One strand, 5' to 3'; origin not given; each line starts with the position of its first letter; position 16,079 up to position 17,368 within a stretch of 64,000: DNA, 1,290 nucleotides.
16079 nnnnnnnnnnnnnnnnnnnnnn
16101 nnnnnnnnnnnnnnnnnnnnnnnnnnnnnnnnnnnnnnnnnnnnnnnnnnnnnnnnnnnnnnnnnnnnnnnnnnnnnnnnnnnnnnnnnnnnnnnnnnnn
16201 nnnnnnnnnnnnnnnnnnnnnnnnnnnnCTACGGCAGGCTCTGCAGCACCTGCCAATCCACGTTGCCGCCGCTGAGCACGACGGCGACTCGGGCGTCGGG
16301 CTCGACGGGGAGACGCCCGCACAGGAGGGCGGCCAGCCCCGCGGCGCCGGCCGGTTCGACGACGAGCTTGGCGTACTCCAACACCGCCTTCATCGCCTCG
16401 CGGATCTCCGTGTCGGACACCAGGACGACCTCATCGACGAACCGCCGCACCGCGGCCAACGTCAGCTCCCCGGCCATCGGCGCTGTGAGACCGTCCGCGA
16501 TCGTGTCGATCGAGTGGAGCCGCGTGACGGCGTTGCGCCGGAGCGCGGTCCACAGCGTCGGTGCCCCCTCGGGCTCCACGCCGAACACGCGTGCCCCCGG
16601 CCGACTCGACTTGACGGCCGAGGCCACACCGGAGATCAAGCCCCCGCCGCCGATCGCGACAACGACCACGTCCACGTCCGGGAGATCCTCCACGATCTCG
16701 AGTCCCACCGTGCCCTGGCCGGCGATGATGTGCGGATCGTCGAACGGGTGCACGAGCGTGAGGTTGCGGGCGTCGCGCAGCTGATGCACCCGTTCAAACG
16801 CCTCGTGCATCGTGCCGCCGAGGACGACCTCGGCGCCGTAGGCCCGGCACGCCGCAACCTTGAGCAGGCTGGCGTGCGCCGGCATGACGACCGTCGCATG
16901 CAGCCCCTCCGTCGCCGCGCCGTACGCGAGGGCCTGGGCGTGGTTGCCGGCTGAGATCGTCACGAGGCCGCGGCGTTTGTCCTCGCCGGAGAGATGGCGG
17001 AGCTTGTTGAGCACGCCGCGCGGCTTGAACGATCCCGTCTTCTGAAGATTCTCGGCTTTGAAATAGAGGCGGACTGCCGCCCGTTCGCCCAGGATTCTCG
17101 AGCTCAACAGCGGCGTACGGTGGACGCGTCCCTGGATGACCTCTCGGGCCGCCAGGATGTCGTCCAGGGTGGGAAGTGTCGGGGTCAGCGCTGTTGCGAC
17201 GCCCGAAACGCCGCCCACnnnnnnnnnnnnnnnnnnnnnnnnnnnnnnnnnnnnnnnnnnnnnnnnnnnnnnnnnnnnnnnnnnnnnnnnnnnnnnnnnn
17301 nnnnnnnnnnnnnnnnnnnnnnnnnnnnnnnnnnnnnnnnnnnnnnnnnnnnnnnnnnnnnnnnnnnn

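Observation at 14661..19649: Tightly packed five-gene operon mixing CoA-hydratase, SDR, M20D amidohydrolase, threonine-type dehydratase and an ArgH-family lyase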

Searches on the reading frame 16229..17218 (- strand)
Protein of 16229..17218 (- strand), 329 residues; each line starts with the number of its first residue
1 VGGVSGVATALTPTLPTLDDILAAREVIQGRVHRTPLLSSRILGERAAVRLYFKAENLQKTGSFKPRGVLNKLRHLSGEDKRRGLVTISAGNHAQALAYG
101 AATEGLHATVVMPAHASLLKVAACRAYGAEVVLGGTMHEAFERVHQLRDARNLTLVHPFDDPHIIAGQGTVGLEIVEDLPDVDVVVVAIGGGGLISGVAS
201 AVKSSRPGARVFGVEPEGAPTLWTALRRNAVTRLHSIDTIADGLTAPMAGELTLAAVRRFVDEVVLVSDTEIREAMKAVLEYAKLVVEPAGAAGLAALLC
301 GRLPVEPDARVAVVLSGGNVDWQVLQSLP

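Call 5: search_protein_families(library=pfam, proteins=[window:16229-17218:-])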
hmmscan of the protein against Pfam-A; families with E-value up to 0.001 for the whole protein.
window:16229-17218:- (329 aa): 1 family
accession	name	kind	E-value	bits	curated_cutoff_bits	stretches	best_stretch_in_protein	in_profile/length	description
PF00291.31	PALP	-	4.5e-83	279.4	35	1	31-317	4-295/295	Pyridoxal-phosphate dependent enzyme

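Call 8: search_protein_families(library=ncbifam, proteins=[window:16229-17218:-])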
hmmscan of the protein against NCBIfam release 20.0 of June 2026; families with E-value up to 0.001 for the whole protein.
window:16229-17218:- (329 aa): 42 families (the best 25 are shown)
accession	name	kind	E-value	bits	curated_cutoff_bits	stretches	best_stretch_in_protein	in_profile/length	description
TIGR01127.1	ilvA_1Cterm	equivalog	3.1e-105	352.3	378.75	1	35-326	1-292/380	threonine ammonia-lyase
NF005600.0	PRK07334.1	equivalog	8.7e-99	330.9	496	1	17-326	11-318/408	threonine ammonia-lyase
NF005454.0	PRK07048.1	equivalog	5e-94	315.1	452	1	13-326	4-317/324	threo-3-hydroxy-L-aspartate ammonia-lyase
NF006389.0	PRK08638.1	equivalog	3.8e-92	308.8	453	1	17-324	10-319/333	bifunctional threonine ammonia-lyase/L-serine ammonia-lyase TdcB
NF005680.0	PRK07476.1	equivalog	8.4e-83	278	413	1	17-324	6-315/326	hydroxyectoine utilization dehydratase EutB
NF045641.2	BHydaspDhtseBhcB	equivalog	3.7e-82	275.9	550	1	15-324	1-309/312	beta-hydroxyaspartate dehydratase BhcB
NF005292.0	PRK06815.1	equivalog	5.4e-81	272.1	371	1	18-323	5-311/320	threonine/serine dehydratase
NF006094.0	PRK08246.1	subfamily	6.9e-81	272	331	1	17-325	6-309/310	serine/threonine dehydratase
TIGR02991.1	ectoine_eutB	equivalog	4.5e-78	262.4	413.35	1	17-325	2-311/317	hydroxyectoine utilization dehydratase EutB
NF006674.0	PRK09224.1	subfamily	1.5e-74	251.6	577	1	31-325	22-319/508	threonine ammonia-lyase IlvA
TIGR01124.1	ilvA_2Cterm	equivalog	2.4e-74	250.7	411.3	1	30-325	13-311/499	threonine ammonia-lyase, biosynthetic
TIGR02079.1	THD1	equivalog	8e-74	248.8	440.55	1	20-325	2-312/410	threonine ammonia-lyase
NF006390.0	PRK08639.1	equivalog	1.3e-73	248.3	421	1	17-325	8-320/418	threonine ammonia-lyase IlvA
NF009130.0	PRK12483.1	subfamily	7.3e-69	232.7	801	1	31-325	34-331/521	threonine ammonia-lyase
NF005147.0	PRK06608.1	equivalog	2e-67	227.4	380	1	16-326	6-317/339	serine/threonine dehydratase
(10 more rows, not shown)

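Call 23: search_solved_structures(query=window:16229-17218:-, show_alignments=2)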
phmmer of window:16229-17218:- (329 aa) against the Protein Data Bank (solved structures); distinct sequences matched with E-value up to 0.001: 136 (the best 60 are shown).
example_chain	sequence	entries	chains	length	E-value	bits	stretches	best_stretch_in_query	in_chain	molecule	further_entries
2gn0_A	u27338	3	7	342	1.2e-74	254.9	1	6-323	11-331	Threonine dehydratase catabolic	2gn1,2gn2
6lut_A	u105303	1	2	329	1.6e-65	224.9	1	16-324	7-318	Probable serine racemase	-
1v71_A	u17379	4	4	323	4.5e-65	223.5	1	14-322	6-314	Hypothetical protein C320.14 in chromosome III | Uncharacterized protein C320.14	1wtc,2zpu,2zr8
5cvc_A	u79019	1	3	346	1.5e-64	221.8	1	17-325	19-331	Serine racemase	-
3hmk_A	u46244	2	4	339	1.7e-64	221.5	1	20-323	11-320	Serine racemase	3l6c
1ve5_A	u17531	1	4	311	2.1e-61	211.4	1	15-322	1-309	Threonine deaminase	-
5x2l_A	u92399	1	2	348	1.8e-60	208.3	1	20-322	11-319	Serine racemase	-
3l6b_A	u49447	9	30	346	1.9e-60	208.3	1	20-322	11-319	Serine racemase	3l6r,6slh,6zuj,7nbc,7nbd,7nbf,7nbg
6zsp_AAA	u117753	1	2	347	1.9e-60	208.3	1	20-322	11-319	Serine racemase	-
8y1j_A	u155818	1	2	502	2e-57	198.3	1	33-325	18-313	L-threonine dehydratase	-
3iau_A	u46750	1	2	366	6.1e-57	196.7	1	32-326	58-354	Threonine deaminase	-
5ybw_A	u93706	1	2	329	2e-51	178.6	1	17-324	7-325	Aspartate racemase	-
1tdj_A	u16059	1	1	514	5.1e-46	160.9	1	32-325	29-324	BIOSYNTHETIC THREONINE DEAMINASE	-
43cq_A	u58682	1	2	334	6.7e-46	160.5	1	32-325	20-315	L-threonine dehydratase biosynthetic IlvA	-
9d2q_A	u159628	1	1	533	6.9e-46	160.4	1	32-325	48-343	L-threonine dehydratase biosynthetic IlvA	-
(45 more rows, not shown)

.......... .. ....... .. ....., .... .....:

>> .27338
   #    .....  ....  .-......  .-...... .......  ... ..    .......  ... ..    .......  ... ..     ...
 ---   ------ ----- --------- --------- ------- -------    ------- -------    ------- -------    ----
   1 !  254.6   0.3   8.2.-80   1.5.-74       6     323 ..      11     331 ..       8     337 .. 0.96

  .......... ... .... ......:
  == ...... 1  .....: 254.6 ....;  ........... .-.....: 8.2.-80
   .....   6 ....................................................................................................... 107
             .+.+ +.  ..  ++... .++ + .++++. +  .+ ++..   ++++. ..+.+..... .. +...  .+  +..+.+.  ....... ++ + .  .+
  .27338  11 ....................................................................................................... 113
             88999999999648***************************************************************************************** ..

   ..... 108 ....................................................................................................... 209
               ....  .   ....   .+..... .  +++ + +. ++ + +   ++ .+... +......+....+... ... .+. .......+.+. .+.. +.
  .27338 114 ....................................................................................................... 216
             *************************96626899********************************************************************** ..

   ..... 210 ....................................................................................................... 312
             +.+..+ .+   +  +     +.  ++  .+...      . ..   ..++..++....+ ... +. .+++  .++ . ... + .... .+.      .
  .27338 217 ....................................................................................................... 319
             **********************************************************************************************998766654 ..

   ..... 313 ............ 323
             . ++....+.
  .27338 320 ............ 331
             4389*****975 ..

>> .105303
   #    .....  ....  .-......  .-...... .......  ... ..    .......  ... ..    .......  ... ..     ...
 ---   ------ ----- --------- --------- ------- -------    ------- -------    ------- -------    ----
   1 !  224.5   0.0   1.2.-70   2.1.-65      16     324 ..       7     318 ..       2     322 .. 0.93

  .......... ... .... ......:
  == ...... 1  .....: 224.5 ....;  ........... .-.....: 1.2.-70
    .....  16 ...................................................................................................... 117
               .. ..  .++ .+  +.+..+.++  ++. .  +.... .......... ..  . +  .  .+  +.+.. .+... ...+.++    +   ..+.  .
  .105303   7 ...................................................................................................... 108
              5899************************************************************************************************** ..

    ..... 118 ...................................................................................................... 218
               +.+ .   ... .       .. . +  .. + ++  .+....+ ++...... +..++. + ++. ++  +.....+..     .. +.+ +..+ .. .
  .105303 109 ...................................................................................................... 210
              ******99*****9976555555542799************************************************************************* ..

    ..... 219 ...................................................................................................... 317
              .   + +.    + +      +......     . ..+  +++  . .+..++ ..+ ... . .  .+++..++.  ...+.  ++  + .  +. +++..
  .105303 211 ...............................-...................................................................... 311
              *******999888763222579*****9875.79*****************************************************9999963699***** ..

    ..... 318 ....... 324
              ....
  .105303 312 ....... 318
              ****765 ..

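Call 40: find_homologous_proteins(query=window:16229-17218:-, max_evalue=1e-60)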
Query window:16229-17218:- (329 aa): 7057 proteins with E <= 1e-60 among 8000 candidates; the best 120 are listed.
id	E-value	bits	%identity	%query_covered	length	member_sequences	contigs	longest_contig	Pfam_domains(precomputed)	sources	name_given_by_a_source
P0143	6.3e-206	701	100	100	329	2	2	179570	PF00291.32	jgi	-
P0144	2.5e-185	633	94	96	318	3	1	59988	PF00291.32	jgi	jgi:threonine ammonia-lyase medium form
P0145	5.4e-163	560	84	96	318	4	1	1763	PF00291.32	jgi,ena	-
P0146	3.0e-162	557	84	96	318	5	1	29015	PF00291.32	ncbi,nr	ncbi:MAG TPA: threonine/serine dehydratase [bacterium]|nr:threonine/serine dehydratase [bacterium]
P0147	3.4e-147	508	78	96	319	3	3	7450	PF00291.32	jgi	-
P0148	1.4e-135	470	71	96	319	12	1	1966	PF00291.32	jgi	-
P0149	9.5e-133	461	70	95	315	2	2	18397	PF00291.32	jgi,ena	-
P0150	5.6e-132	458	70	98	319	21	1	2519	PF00291.32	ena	-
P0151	1.4e-131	457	70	97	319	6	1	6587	PF00291.32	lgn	-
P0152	2.0e-131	456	69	97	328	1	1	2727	PF00291.32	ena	-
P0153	6.1e-130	451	71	95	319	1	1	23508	PF00291.32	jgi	jgi:threonine dehydratase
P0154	2.6e-129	449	71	95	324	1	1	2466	PF00291.32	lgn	-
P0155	8.8e-129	448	70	95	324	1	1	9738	PF00291.32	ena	-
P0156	2.2e-128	446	69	95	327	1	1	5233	PF00291.32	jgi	jgi:threonine dehydratase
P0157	7.3e-128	445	68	96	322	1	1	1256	PF00291.32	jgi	jgi:threonine dehydratase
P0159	1.9e-126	440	71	95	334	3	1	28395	PF00291.32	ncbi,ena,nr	ncbi:MAG TPA: threonine/serine dehydratase [bacterium]|nr:threonine/serine dehydratase [bacterium]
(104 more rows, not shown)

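Call 41: find_encoding_contigs(protein=P0146, flank=10000, max_places=2)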
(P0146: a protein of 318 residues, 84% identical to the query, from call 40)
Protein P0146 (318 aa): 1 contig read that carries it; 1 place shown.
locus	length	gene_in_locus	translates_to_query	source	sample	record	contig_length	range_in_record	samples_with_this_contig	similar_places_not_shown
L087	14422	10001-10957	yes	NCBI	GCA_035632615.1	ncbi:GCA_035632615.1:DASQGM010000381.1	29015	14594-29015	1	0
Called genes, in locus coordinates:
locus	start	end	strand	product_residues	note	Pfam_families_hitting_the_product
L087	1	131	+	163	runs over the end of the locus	PF13577:SnoaL_4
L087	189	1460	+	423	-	PF01042:Ribonuc_L-PSP (faint)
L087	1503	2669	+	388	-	PF02771:Acyl-CoA_dh_N, PF02770:Acyl-CoA_dh_M, PF00441:Acyl-CoA_dh_1, PF08028:Acyl-CoA_dh_2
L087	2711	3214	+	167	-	PF19315:MC_hydratase, PF01575:MaoC_dehydratas, PF13452:FAS1_DH_region (faint)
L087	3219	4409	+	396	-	PF02515:CoA_transf_3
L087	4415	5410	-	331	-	PF00108:Thiolase_N, PF08545:ACP_syn_III, PF08541:ACP_syn_III_C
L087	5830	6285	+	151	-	PF01575:MaoC_dehydratas, PF13452:FAS1_DH_region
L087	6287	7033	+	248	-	PF00106:adh_short, PF08659:KR, PF13561:adh_short_C2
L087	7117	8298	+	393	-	PF01546:Peptidase_M20, PF07687:M20_dimer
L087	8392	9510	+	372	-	PF00724:Oxidored_FMN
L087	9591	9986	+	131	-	PF03625:DUF302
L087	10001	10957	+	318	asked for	PF00291:PALP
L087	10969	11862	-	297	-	PF00561:Abhydrolase_1, PF12697:Abhydrolase_6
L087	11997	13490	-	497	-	PF13365:Trypsin_2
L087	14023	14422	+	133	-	PF02746:MR_MLE_N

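Call 42: find_encoding_contigs(protein=P0159, flank=10000, max_places=2)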
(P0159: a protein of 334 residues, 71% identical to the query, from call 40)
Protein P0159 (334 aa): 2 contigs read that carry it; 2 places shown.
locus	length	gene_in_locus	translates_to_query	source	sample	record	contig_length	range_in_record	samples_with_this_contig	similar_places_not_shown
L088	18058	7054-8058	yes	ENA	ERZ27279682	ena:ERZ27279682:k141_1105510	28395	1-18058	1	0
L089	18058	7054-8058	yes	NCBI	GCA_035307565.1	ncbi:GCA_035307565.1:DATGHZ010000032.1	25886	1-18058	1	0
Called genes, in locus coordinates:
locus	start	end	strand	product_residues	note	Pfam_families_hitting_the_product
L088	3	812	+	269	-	?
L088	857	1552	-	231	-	PF04127:DFP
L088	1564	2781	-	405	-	PF03130:HEAT_PBS (faint), PF08331:QueG_DUF1730, PF13187:Fer4_9 (faint), PF00037:Fer4 (faint), PF12838:Fer4_7 (faint), PF13484:Fer4_16, PF13646:HEAT_2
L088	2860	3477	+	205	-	PF00005:ABC_tran, PF13304:AAA_21 (faint)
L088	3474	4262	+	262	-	-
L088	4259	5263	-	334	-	PF02540:NAD_synthase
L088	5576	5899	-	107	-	PF07978:NIPSNAP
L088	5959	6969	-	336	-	-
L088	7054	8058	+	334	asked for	PF00291:PALP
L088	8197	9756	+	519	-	PF00496:SBP_bac_5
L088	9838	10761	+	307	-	PF19300:BPD_transp_1_N, PF00528:BPD_transp_1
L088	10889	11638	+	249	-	PF00528:BPD_transp_1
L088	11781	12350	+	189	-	-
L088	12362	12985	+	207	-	-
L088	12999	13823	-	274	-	PF20229:ChrB_N, PF09828:ChrB_C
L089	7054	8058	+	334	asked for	PF00291:PALP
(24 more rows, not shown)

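Call 43: find_encoding_contigs(protein=P0153, flank=10000, max_places=2)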
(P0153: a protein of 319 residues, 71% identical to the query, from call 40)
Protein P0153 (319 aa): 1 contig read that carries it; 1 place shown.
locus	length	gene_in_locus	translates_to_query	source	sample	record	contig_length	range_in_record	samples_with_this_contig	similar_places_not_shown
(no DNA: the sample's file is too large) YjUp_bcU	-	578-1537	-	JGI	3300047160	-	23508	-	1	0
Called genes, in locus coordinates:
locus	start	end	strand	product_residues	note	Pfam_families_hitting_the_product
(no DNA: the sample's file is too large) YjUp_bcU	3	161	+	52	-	?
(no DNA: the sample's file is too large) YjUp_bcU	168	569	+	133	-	PF03625:DUF302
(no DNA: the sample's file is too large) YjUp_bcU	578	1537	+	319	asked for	PF00291:PALP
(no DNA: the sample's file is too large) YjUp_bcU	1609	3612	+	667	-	PF26550:Tricorn_2nd, PF26549:Tricorn_N, PF07676:PD40, PF26549:Tricorn_N (weak), PF07676:PD40 (weak), PF26549:Tricorn_N, PF20434:BD-FAE (weak), PF00326:Peptidase_S9, +2 more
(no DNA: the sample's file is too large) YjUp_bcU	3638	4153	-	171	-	-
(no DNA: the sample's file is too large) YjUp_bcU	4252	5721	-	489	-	PF00171:Aldedh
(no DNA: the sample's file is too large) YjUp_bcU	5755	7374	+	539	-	PF01425:Amidase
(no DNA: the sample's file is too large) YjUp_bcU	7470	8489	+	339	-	PF00296:Bac_luciferase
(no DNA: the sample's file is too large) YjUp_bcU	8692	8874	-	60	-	-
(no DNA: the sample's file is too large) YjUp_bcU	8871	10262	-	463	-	PF01425:Amidase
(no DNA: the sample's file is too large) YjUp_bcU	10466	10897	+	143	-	PF14588:YjgF_endoribonc, PF01042:Ribonuc_L-PSP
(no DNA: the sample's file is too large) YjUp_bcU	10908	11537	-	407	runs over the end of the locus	PF00144:Beta-lactamase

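Call 56: search_protein_families(library=ncbifam, proteins=[L087:8392-9510:+, L087:9591-9986:+], max_evalue=0.001)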
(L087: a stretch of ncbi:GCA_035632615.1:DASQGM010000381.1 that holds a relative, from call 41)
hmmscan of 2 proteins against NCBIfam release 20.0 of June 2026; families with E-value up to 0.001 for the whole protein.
L087:8392-9510:+ (372 aa): 8 families
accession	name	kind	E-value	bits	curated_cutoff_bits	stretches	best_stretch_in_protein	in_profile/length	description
NF010047.0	PRK13523.1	equivalog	1.4e-127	425.4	431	1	18-370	5-337/339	NADPH dehydrogenase NamA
NF006101.0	PRK08255.1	equivalog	6.1e-124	414.8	1078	1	13-370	394-748/768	bifunctional salicylyl-CoA 5-hydroxylase/oxidoreductase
NF041087.1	bile_acid_BaiCD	equivalog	3e-66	223.9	825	1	18-352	4-329/642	bile acid Fe-S flavoenzyme BaiCD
TIGR03997.1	mycofact_OYE_2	equivalog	1e-61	209.2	793.15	1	18-352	2-328/645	mycofactocin system FadH/OYE family oxidoreductase 2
NF007899.0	PRK10605.1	subfamily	2.9e-45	155.1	403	1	18-348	6-334/365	N-ethylmaleimide reductase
NF045599.1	bili_reduct_long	exception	3.1e-36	124.8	750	1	18-352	1-332/641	bilirubin reductase, long form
NF045592.1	bili_reduct_N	equivalog_domain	4.9e-35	121.3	425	1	18-351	2-330/363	bilirubin reductase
TIGR03996.1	mycofact_OYE_1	hypoth_equivalog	4.7e-17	61.7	627.9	1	27-352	11-323/633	mycofactocin system FadH/OYE family oxidoreductase 1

L087:9591-9986:+ (131 aa): 1 family
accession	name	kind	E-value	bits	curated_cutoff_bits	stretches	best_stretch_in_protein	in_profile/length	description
NF002454.0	PRK01636.1-2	equivalog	9.6e-25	87.5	312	1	7-111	141-245/270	fluoride efflux transporter CrcB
